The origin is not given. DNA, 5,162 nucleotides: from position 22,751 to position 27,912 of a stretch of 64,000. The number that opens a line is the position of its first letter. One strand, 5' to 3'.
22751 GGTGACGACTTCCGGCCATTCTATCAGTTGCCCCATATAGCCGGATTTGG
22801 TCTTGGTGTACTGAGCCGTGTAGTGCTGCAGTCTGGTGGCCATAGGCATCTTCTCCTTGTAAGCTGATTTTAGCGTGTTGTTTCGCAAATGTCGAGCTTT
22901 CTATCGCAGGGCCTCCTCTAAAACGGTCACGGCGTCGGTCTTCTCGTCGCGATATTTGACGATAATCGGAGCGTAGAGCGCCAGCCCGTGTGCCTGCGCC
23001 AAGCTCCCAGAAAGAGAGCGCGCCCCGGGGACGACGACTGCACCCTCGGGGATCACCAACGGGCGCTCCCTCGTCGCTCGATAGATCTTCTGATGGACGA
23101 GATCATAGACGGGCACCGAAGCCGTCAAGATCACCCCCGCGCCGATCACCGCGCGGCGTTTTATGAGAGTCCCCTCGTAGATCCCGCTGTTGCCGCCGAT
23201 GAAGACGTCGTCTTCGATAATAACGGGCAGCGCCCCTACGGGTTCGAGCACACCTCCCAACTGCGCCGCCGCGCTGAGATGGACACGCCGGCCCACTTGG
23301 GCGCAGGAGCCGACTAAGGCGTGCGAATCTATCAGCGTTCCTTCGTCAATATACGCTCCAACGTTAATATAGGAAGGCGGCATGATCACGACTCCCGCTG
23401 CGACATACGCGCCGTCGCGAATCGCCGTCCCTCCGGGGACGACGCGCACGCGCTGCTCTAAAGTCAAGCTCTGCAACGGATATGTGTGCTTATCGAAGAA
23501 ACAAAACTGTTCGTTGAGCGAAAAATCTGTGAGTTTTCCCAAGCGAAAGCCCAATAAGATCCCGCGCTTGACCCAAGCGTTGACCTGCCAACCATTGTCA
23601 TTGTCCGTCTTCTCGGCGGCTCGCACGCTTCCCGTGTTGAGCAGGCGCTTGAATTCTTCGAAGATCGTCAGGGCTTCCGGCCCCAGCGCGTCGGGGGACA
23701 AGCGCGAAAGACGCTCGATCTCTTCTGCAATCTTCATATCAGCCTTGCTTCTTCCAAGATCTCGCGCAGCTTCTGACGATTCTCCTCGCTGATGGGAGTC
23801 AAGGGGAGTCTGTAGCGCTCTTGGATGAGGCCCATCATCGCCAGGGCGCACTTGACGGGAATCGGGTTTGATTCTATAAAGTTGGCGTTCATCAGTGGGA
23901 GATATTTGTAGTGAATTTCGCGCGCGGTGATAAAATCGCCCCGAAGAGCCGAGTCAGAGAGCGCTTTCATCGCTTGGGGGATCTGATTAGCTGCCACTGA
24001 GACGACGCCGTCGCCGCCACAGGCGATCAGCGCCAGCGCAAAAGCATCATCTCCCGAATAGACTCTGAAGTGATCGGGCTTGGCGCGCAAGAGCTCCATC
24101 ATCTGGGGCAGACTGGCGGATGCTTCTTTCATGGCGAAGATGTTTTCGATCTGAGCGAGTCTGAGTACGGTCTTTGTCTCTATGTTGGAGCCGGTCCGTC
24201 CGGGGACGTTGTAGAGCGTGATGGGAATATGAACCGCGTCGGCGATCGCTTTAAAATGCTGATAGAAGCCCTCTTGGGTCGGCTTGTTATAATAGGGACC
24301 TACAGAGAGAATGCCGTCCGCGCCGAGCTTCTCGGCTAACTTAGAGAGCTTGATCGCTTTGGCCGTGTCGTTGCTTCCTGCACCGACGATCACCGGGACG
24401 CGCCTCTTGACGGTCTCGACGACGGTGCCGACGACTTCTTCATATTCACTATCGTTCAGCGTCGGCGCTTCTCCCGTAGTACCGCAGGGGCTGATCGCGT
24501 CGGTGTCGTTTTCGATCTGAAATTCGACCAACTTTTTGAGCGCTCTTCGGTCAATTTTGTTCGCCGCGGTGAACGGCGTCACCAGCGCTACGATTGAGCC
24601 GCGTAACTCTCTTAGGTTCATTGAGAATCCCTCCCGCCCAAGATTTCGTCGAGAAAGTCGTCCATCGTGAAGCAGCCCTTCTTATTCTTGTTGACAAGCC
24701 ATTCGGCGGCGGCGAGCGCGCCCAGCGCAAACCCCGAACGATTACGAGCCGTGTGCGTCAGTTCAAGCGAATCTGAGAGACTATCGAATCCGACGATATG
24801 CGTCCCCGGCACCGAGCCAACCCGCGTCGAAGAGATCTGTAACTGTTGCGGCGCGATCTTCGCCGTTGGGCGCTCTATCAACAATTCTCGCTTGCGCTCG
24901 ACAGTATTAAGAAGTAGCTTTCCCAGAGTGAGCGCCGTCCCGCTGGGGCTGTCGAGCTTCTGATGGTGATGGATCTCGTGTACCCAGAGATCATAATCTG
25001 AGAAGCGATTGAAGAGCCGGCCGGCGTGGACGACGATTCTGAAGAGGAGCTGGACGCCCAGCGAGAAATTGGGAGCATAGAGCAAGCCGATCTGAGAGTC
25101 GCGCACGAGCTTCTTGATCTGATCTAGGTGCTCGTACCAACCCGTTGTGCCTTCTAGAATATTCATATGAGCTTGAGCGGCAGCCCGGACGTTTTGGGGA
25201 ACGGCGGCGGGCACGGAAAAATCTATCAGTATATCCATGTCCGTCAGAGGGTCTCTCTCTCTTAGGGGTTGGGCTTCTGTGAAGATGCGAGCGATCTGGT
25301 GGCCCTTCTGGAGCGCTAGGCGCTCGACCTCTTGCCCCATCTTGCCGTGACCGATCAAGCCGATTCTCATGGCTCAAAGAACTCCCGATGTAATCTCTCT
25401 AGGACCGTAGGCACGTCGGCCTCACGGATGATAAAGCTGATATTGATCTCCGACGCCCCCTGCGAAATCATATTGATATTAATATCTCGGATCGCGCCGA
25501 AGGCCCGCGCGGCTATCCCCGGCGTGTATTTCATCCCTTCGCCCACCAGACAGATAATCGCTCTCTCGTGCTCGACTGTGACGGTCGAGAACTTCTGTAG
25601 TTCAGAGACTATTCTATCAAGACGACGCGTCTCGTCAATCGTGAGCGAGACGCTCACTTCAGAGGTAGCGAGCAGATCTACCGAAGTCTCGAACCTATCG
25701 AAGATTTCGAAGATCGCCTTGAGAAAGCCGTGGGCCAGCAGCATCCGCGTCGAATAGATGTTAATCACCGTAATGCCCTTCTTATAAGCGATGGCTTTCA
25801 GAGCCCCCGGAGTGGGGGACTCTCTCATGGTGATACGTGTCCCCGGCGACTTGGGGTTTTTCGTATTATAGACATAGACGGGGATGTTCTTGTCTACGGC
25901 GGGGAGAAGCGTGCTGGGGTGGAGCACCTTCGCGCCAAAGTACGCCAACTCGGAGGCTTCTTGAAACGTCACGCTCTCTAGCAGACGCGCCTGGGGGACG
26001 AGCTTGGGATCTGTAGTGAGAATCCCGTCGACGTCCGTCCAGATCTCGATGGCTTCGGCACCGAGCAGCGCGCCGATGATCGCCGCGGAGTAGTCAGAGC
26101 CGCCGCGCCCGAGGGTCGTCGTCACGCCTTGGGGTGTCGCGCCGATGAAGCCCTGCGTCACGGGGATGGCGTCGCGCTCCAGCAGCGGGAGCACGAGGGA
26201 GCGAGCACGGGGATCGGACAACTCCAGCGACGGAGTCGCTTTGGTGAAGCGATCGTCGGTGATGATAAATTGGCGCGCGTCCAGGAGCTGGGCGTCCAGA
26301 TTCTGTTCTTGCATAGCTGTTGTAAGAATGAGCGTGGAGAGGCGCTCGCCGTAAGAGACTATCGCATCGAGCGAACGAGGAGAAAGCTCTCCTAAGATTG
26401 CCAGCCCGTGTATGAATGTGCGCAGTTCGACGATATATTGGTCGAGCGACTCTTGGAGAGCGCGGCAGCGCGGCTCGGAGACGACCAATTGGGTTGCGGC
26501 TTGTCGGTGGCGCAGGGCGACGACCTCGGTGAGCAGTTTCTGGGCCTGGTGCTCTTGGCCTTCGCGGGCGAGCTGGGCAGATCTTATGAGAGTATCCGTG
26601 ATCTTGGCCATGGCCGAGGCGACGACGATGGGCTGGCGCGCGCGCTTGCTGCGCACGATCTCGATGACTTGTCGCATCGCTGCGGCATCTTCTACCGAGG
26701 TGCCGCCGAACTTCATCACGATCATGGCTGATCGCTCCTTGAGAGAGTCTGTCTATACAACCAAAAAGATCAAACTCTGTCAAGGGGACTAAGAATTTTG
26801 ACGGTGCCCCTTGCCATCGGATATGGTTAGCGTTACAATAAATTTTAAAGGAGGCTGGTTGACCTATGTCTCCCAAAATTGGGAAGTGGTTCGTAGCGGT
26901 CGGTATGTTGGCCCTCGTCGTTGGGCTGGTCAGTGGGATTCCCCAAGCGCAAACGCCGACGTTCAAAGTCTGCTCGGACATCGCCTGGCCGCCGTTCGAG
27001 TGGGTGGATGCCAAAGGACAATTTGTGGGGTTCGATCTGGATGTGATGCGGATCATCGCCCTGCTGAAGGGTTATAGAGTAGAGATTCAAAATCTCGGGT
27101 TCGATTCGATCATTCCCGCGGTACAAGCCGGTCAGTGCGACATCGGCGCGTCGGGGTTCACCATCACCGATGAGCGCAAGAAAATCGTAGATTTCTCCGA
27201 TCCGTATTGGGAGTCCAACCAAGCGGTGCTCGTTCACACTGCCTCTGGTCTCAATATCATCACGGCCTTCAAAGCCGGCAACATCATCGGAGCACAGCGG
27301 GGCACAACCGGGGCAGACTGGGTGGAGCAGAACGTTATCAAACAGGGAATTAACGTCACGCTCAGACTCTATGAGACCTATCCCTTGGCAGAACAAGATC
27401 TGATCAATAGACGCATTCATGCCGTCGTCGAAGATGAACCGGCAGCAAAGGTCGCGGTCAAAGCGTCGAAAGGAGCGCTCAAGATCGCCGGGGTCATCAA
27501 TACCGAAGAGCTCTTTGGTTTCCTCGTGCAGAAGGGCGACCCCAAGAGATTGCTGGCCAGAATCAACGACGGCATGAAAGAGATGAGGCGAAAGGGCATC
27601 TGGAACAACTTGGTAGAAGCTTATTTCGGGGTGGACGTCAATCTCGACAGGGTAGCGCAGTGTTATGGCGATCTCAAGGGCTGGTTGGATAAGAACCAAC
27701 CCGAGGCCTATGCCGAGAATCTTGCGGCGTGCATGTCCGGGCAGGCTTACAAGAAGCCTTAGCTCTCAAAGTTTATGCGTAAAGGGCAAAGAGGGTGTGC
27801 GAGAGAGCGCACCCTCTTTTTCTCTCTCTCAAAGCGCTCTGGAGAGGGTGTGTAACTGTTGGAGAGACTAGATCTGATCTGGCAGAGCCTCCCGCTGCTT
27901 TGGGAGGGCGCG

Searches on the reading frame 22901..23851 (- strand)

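Call 94: search_protein_families(library=pfam, proteins=[window:22901-23851:-], max_evalue=0.00001)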
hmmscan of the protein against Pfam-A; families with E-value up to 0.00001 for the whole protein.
window:22901-23851:- (316 aa): 3 families
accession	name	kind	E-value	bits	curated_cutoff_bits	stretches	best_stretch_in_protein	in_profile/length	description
PF14602.12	Hexapep_2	-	2.4e-14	53.2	27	1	209-244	1-34/34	Hexapeptide repeat of succinyl-transferase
PF14805.11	THDPS_N_2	-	7.4e-14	52.1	25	1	41-104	6-67/67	Tetrahydrodipicolinate N-succinyltransferase N-terminal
PF00132.30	Hexapep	-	9.9e-12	44.5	27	1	210-243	2-35/36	Bacterial transferase hexapeptide (six repeats)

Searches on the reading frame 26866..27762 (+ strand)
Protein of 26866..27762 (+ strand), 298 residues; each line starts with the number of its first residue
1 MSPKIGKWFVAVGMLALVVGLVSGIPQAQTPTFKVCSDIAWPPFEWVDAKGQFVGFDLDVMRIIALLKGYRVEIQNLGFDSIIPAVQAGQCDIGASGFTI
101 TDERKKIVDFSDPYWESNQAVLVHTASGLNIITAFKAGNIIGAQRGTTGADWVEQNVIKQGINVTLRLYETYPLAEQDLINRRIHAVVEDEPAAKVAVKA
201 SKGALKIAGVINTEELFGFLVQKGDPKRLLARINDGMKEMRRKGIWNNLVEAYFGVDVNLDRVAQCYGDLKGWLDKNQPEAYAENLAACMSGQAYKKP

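Call 94: search_protein_families(library=pfam, proteins=[window:26866-27762:+], max_evalue=0.00001)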
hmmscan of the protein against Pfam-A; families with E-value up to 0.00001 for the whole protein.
window:26866-27762:+ (298 aa): 2 families
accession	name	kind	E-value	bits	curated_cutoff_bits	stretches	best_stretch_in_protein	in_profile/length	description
PF00497.25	SBP_bac_3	-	2.1e-35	121.8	26.4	1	34-255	2-131/132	Bacterial extracellular solute-binding proteins, family 3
PF10613.14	Lig_chan-Glu_bd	-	9.2e-06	26.2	30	0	79-125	67-113/115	Ligated ion channel L-glutamate- and glycine-binding site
